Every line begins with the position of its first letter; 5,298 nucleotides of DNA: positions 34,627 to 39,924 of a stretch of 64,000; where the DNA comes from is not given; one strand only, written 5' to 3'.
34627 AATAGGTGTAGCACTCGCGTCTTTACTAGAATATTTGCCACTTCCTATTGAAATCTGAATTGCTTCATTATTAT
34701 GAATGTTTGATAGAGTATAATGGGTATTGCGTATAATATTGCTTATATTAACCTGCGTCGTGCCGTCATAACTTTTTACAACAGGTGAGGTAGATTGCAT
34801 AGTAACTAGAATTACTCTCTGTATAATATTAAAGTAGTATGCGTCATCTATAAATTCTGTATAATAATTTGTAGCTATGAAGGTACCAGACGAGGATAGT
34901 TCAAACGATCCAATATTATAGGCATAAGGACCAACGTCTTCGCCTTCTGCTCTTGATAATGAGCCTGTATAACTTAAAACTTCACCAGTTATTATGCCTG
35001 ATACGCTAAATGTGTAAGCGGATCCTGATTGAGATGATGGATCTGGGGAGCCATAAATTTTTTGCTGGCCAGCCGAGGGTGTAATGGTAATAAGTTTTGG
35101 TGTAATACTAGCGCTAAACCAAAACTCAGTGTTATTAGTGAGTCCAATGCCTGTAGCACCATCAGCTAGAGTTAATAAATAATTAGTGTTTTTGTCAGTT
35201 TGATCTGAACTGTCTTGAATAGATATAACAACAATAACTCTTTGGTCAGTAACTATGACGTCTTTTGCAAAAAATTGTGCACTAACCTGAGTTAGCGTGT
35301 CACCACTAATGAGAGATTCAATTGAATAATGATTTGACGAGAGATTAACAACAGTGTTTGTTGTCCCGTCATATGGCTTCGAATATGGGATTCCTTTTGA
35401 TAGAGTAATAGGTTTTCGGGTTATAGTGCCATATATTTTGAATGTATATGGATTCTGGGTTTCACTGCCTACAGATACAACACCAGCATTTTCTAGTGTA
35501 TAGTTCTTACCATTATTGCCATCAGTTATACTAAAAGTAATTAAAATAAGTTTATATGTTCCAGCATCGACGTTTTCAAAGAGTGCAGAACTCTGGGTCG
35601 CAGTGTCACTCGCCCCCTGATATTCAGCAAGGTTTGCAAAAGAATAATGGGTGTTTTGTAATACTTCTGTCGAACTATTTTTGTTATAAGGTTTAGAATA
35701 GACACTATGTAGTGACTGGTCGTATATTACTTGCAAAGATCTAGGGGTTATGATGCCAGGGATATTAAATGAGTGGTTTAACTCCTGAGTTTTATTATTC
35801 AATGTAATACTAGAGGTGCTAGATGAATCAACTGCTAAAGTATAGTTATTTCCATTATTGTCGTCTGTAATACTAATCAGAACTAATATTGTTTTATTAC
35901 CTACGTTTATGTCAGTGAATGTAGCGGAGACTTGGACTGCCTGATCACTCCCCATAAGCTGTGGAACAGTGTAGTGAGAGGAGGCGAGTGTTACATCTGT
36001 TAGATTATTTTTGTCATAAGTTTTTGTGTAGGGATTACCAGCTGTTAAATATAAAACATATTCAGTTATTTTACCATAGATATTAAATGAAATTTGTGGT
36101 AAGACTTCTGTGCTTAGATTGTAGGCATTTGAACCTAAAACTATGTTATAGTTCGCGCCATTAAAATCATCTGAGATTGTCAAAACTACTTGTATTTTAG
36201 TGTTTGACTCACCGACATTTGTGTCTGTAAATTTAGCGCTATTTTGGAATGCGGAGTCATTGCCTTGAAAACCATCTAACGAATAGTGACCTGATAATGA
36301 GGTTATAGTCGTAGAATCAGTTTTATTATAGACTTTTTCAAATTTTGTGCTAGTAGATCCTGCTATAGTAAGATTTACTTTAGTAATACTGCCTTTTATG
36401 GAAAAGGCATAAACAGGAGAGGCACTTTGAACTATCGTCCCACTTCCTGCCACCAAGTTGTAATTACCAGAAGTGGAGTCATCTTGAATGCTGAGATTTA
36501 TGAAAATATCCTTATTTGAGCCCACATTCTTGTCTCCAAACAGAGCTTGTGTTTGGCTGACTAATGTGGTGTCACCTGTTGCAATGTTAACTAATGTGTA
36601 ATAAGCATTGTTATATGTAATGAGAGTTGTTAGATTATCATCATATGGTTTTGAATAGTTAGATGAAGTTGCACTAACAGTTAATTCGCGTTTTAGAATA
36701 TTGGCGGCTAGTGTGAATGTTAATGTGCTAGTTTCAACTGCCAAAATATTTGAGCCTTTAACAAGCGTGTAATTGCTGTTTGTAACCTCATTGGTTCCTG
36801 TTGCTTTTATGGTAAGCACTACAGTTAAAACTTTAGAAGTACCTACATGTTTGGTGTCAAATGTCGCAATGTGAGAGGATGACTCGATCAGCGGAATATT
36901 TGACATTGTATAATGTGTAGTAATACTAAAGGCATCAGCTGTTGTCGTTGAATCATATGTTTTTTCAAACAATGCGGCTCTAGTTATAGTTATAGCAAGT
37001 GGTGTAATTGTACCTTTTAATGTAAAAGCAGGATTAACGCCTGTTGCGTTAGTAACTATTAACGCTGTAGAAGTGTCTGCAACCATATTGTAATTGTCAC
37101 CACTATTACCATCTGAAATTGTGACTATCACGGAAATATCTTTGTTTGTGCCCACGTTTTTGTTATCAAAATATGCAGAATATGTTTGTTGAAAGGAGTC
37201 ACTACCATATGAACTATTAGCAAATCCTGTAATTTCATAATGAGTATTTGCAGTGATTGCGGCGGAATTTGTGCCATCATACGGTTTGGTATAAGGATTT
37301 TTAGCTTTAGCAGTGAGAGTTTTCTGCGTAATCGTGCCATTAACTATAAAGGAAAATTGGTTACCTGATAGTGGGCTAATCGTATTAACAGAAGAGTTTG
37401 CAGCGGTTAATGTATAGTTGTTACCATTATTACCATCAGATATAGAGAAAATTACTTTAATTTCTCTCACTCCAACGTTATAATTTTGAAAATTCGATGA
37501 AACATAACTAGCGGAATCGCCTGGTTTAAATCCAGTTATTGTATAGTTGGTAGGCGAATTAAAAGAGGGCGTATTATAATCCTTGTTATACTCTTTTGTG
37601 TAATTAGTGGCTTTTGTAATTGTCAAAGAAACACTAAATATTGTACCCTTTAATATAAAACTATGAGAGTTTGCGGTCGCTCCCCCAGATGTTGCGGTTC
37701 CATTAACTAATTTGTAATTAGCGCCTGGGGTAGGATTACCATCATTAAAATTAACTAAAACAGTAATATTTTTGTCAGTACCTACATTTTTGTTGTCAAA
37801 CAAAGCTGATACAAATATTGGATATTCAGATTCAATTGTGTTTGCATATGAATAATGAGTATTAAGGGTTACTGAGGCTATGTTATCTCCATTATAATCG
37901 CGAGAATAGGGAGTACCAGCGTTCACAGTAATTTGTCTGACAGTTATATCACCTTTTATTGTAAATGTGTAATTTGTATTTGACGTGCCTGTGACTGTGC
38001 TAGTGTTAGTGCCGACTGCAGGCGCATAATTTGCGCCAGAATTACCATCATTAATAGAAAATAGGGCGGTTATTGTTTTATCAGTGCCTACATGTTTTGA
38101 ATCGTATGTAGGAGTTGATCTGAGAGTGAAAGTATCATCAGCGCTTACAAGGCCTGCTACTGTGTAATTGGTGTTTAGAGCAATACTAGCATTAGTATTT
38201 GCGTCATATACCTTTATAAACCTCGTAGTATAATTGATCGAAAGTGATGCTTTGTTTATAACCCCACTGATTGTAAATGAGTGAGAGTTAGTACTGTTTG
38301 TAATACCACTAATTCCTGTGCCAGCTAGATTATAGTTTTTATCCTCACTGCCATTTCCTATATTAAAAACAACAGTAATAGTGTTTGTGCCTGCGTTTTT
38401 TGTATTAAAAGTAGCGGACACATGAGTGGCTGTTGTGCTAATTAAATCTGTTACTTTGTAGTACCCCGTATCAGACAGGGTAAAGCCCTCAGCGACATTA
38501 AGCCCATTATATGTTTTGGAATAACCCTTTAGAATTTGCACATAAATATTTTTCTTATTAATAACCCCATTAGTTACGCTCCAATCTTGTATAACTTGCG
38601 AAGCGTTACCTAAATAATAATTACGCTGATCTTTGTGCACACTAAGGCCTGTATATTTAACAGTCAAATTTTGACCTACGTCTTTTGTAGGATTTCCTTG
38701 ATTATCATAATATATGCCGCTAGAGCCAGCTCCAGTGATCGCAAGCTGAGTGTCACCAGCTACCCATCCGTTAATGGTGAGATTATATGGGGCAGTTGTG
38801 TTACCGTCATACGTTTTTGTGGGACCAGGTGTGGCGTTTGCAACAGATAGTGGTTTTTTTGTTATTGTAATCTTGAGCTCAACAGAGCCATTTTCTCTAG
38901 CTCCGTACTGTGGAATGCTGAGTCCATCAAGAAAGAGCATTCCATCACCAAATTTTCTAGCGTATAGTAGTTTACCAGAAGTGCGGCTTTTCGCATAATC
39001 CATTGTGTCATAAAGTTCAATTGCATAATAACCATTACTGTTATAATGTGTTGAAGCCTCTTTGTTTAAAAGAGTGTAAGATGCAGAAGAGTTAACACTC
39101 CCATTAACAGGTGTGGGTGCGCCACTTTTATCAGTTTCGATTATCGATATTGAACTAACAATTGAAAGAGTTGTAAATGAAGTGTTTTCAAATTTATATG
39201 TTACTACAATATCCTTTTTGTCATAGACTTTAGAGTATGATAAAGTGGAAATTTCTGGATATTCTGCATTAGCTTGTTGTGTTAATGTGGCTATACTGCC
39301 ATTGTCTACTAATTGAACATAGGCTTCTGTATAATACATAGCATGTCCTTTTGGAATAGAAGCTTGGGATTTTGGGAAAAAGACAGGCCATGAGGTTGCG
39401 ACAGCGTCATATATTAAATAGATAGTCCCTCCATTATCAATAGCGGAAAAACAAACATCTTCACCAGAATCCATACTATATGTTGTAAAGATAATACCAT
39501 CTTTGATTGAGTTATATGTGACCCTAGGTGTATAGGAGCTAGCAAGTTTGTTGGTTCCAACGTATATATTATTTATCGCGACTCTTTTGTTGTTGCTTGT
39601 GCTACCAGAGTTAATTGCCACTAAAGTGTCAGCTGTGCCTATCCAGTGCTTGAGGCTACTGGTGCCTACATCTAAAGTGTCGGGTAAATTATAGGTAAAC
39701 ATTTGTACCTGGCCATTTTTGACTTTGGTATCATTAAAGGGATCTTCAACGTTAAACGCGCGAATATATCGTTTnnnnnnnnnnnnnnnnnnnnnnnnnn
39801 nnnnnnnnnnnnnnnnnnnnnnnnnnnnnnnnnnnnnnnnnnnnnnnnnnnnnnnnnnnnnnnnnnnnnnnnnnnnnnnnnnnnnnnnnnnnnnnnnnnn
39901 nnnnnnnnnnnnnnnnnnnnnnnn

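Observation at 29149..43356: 4,735-aa protein with an unusual discoidin x3 / GLUG / ~30 MBG-YDG / GLUG architecture and no obvious retention signal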

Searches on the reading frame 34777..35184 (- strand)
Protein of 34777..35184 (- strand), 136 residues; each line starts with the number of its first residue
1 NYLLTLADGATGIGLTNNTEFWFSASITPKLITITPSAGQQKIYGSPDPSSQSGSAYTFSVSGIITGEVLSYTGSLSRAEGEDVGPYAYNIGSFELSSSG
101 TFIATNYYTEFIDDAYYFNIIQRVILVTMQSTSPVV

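Call 45: search_protein_families(library=pfam, proteins=[window:34777-35184:-], max_evalue=10)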
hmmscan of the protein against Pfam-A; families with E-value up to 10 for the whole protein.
seq(136 aa): 1 family
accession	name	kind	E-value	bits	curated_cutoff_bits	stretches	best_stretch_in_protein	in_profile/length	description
PF18676.6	MBG_2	-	5.8e-09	36.9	25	1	32-108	1-63/72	MBG domain (YGX type)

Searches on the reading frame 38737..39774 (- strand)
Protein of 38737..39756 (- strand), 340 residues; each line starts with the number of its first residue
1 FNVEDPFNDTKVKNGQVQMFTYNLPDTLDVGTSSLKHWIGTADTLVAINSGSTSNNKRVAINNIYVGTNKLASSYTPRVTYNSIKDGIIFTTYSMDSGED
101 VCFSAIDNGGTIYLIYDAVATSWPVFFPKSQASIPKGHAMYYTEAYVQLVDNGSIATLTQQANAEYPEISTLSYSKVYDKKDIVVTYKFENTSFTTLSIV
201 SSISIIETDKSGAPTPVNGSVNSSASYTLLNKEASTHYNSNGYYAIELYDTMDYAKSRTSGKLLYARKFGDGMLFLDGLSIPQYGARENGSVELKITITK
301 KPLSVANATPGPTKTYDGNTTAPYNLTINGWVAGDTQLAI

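Call 6: search_protein_families(library=pfam, proteins=[window:38737-39756:-], max_evalue=10)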
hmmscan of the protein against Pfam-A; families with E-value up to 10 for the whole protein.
window:38737-39756:- (340 aa): 1 family
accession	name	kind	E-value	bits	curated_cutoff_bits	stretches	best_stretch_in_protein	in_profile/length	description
PF18657.6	YDG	-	0.0018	18.9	25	1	299-336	1-42/85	YDG domain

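Call 45: search_protein_families(library=pfam, proteins=[window:38827-39774:-], max_evalue=10)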
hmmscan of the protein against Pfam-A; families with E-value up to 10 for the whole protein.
seq(316 aa): 0 families
